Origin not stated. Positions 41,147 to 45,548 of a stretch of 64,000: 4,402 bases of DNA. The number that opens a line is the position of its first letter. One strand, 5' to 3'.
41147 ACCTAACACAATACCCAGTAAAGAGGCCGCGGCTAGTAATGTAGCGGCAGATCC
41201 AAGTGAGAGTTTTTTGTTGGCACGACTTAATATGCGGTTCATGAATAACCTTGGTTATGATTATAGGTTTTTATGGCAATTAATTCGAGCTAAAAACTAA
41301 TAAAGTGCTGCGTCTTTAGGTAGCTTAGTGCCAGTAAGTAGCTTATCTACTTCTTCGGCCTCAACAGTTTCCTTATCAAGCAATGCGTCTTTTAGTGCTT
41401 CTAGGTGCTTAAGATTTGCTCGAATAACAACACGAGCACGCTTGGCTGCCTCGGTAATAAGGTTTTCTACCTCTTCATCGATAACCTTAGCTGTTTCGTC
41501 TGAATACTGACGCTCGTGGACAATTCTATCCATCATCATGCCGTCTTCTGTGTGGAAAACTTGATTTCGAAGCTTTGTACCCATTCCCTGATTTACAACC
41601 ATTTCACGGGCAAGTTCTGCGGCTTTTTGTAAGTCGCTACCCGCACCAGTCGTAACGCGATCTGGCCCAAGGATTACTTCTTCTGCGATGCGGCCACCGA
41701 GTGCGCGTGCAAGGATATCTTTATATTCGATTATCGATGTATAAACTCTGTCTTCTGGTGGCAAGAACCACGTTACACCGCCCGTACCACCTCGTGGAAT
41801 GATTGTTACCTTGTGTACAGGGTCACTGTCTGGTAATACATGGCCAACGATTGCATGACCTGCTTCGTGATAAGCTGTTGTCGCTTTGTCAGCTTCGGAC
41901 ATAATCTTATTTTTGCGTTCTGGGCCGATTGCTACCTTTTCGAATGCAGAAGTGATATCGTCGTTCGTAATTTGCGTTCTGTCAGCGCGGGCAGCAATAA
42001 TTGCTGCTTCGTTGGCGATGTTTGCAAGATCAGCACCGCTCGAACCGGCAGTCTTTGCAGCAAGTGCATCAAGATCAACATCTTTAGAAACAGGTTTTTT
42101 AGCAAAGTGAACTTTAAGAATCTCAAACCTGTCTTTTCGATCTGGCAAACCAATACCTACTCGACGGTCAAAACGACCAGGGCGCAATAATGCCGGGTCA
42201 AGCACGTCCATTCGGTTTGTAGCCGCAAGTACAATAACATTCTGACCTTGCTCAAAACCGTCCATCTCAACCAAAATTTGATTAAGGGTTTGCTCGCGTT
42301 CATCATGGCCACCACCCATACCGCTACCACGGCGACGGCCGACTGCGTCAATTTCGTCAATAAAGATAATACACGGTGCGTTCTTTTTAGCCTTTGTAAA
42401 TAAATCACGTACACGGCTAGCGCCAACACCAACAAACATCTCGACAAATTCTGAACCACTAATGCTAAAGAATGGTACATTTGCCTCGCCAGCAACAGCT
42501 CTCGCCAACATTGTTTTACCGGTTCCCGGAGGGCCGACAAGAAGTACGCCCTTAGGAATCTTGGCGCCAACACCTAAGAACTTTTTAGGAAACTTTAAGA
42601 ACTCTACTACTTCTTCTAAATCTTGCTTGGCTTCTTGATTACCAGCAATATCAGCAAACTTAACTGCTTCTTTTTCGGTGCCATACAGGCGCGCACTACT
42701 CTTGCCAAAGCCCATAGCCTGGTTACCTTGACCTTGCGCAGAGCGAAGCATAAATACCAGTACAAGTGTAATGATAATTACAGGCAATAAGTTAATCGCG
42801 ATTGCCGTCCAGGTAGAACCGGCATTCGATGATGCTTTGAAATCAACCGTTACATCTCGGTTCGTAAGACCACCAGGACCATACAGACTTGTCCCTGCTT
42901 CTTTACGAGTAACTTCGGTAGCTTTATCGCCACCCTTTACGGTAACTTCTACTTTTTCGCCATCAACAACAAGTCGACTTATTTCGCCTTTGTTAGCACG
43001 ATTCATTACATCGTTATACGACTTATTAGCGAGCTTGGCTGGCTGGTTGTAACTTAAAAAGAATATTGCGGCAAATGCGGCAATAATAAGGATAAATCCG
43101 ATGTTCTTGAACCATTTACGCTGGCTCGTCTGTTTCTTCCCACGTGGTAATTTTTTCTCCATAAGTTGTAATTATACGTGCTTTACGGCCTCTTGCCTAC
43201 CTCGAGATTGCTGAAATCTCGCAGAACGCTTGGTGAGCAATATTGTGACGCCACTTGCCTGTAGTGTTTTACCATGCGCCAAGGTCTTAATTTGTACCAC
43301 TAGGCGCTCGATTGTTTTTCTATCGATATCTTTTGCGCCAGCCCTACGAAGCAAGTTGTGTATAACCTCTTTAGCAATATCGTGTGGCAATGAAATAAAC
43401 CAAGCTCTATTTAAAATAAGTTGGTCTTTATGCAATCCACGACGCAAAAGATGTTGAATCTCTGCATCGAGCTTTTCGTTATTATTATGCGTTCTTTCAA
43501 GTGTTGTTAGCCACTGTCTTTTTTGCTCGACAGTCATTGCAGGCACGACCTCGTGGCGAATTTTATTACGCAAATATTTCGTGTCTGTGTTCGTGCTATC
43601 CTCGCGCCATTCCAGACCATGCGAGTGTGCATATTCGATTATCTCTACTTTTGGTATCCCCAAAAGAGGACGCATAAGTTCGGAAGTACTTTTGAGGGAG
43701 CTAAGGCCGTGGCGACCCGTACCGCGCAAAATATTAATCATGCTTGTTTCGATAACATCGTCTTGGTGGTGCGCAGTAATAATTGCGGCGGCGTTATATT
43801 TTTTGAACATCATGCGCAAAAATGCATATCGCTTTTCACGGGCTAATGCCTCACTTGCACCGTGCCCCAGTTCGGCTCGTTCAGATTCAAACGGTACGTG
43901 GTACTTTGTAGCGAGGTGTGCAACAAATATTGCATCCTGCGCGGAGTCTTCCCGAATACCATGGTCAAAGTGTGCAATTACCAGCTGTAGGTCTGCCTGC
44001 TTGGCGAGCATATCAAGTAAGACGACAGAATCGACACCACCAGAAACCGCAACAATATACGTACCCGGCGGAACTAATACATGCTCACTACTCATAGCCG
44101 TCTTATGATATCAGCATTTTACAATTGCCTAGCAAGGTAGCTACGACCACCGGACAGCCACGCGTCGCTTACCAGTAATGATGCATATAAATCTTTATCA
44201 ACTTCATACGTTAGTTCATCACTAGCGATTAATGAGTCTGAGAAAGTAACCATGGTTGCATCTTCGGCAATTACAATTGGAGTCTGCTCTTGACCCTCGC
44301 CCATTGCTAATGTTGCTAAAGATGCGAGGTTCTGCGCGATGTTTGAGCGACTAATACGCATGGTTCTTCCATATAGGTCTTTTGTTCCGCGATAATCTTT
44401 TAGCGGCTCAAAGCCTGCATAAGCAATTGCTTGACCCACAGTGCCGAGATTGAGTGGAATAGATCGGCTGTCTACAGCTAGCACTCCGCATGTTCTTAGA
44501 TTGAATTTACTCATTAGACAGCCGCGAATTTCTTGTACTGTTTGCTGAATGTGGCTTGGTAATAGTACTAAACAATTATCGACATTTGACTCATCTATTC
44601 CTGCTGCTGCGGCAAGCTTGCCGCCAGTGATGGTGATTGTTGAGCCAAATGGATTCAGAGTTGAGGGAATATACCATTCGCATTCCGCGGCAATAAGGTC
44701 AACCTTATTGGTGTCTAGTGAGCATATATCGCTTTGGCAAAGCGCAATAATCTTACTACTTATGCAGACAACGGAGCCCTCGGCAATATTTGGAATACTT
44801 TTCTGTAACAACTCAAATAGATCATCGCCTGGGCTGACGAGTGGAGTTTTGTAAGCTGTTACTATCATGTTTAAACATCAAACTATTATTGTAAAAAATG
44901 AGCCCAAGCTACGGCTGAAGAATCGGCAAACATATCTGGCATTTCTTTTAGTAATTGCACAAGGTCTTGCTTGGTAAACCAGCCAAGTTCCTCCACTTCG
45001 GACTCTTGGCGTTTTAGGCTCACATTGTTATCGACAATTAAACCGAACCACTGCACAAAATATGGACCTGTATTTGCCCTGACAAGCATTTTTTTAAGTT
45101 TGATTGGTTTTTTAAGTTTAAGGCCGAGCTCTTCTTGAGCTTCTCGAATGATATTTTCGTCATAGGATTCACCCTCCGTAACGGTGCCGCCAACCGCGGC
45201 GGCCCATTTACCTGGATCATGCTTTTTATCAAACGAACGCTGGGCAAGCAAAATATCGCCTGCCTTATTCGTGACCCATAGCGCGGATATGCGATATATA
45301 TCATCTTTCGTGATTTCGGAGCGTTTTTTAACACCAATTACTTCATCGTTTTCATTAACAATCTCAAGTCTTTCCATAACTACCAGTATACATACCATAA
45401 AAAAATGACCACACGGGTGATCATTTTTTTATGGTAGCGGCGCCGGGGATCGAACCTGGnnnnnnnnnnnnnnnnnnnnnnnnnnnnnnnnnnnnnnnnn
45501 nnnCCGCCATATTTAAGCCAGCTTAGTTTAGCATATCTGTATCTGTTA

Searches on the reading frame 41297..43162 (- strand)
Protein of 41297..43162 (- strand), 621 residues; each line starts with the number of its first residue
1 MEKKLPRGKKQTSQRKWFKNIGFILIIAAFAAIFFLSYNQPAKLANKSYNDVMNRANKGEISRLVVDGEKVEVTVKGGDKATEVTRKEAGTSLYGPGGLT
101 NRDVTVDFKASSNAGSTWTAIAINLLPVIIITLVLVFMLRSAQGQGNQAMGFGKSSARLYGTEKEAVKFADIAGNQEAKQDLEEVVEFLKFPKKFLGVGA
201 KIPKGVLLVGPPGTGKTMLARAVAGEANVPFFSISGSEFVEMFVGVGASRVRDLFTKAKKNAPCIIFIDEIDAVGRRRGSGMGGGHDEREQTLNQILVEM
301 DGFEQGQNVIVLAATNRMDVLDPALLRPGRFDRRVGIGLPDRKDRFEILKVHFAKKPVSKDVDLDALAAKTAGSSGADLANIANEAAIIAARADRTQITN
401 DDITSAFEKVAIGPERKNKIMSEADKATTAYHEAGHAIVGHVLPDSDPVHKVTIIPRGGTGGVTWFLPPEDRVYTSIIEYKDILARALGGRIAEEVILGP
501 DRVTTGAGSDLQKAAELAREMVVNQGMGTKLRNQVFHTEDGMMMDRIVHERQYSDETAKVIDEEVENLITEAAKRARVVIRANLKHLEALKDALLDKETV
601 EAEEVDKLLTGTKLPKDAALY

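Call 60: list_cluster_members(proteins=[window:41297-43162:-, window:43172-44095:-, window:48126-49517:+, window:47846-48115:+, window:44119-44868:-, window:44886-45398:-, window:49679-50026:+])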
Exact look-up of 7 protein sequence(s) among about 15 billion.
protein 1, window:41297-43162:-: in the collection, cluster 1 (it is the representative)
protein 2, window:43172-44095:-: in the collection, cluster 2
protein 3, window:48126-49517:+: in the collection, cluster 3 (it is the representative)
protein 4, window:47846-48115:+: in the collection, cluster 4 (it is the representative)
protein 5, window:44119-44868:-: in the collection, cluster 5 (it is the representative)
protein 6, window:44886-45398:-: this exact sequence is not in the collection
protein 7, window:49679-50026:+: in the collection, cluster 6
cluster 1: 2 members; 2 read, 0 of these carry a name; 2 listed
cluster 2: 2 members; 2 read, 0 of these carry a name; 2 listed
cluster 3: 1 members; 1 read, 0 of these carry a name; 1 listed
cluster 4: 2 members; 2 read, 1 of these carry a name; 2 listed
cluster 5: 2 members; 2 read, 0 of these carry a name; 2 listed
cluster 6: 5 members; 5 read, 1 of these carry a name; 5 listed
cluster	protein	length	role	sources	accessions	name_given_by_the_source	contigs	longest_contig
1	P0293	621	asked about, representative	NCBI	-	-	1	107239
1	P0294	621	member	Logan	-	-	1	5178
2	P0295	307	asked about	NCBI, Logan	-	-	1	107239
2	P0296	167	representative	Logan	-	-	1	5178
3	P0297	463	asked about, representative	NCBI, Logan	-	-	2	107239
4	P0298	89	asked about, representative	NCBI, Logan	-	-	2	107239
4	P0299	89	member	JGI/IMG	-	transcriptional regulator NrdR family protein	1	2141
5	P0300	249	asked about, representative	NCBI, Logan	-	-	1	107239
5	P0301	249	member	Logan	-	-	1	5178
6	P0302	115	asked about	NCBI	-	-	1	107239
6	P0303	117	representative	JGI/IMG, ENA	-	-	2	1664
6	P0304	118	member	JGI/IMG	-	RNA recognition motif-containing protein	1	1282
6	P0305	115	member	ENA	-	-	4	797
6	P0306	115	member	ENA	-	-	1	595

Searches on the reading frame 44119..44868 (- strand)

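Call 16: search_protein_families(library=pfam, proteins=[window:44119-44868:-], max_evalue=1)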
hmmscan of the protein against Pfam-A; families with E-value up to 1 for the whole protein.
window:44119-44868:- (249 aa): 1 family
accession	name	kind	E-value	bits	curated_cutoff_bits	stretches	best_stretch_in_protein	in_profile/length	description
PF01996.21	F420_ligase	-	1.5e-35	123.2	25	1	7-201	3-216/218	F420-0:Gamma-glutamyl ligase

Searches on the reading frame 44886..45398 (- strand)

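Call 16: search_protein_families(library=pfam, proteins=[window:44886-45398:-], max_evalue=1)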
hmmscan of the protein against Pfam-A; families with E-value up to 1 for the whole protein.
window:44886-45398:- (170 aa): 1 family
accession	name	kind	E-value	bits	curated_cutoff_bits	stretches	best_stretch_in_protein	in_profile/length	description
PF00293.34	NUDIX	-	5.8e-17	62.4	21.1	1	38-152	7-123/134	NUDIX domain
